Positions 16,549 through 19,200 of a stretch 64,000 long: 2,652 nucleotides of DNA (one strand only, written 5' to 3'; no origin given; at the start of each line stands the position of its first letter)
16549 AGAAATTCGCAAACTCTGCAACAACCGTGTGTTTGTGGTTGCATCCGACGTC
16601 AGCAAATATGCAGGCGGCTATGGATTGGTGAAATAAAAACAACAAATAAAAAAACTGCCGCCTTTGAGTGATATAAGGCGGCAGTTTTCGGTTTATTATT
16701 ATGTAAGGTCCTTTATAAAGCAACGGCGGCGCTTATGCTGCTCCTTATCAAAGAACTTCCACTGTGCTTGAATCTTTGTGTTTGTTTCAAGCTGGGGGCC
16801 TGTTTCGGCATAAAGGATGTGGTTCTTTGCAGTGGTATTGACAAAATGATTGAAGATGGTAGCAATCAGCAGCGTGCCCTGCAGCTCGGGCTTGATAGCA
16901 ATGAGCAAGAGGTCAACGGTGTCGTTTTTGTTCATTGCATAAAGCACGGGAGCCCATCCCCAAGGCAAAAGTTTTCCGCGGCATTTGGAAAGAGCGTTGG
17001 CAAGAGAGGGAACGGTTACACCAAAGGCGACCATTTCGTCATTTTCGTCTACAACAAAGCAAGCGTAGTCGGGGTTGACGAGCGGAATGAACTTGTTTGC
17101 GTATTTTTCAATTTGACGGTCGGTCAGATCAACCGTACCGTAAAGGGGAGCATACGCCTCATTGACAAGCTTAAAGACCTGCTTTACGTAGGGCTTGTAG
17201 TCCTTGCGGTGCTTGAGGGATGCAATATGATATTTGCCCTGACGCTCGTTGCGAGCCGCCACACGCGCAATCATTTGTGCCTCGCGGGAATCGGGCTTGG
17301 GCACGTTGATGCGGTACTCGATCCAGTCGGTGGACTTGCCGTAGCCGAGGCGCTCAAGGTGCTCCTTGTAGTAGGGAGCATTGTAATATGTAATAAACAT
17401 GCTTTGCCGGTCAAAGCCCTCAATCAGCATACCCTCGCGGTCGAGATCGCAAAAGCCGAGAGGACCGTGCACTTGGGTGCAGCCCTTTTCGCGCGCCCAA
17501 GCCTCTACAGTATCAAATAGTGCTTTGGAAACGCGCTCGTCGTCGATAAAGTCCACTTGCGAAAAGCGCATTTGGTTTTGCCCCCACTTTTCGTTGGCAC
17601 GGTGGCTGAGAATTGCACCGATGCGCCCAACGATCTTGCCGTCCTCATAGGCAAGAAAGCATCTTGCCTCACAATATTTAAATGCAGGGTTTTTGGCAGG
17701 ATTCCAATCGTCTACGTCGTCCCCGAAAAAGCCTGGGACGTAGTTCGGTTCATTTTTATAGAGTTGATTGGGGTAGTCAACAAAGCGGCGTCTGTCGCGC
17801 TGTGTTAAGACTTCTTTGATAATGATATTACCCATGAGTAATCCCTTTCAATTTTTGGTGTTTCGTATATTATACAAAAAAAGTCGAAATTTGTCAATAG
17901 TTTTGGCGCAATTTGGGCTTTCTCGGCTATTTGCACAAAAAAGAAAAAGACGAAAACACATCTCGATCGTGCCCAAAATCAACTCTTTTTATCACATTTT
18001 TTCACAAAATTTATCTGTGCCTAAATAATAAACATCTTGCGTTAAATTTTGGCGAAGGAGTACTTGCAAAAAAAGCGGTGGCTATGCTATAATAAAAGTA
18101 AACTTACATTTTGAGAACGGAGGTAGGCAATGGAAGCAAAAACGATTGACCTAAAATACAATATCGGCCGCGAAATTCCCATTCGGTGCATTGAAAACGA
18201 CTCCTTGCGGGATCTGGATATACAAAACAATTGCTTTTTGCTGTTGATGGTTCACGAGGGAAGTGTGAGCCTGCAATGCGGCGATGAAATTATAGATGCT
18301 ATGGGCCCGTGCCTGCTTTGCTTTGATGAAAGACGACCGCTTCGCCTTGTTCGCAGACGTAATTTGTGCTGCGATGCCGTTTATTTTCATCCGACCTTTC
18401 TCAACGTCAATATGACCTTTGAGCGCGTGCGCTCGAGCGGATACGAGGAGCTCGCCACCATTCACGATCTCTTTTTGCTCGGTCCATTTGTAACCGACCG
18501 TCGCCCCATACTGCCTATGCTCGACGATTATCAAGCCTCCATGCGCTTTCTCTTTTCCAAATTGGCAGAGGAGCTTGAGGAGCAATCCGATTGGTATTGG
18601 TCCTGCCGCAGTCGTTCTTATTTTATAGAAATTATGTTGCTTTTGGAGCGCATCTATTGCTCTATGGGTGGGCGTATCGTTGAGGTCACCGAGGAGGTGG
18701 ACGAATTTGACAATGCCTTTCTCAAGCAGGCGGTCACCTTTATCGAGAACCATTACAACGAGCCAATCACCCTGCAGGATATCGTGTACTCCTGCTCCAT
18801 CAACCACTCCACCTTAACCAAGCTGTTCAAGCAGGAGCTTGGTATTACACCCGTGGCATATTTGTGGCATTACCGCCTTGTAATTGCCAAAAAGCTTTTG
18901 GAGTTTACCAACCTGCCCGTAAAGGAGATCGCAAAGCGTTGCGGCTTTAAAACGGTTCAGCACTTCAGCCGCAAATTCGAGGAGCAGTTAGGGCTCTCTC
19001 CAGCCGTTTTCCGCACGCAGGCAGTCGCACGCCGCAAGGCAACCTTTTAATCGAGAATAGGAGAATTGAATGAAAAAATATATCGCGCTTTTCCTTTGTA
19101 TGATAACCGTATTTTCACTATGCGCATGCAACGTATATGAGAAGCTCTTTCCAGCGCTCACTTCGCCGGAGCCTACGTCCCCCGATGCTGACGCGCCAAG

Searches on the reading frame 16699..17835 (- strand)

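Call 52: search_protein_families(library=pfam, proteins=[window:16699-17835:-])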
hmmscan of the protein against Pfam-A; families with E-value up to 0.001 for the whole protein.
window:16699-17835:- (378 aa): 1 family
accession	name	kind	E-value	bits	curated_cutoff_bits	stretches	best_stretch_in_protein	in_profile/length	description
PF00583.31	Acetyltransf_1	-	1.3e-05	25.8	20.7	0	44-120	20-94/116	Acetyltransferase (GNAT) family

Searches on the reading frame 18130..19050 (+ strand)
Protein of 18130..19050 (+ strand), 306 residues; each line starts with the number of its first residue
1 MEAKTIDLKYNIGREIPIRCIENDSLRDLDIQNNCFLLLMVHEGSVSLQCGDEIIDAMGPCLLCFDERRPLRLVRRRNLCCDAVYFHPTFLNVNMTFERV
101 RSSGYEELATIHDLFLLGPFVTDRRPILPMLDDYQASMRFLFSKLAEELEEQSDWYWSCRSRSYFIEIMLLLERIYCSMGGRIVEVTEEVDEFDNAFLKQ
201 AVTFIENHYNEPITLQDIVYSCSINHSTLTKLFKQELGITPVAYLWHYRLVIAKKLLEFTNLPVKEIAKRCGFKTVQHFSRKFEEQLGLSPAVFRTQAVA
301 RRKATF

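Call 52: search_protein_families(library=pfam, proteins=[window:18130-19050:+])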
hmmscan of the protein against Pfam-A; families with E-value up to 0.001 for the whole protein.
window:18130-19050:+ (306 aa): 2 families
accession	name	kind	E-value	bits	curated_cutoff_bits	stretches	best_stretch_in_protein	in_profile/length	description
PF12833.13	HTH_18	-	4e-20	72.3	33.6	1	224-296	7-79/80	Helix-turn-helix domain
PF00165.29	HTH_AraC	-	4.1e-17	62.3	26.6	2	205-245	1-41/42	Bacterial regulatory helix-turn-helix proteins, AraC family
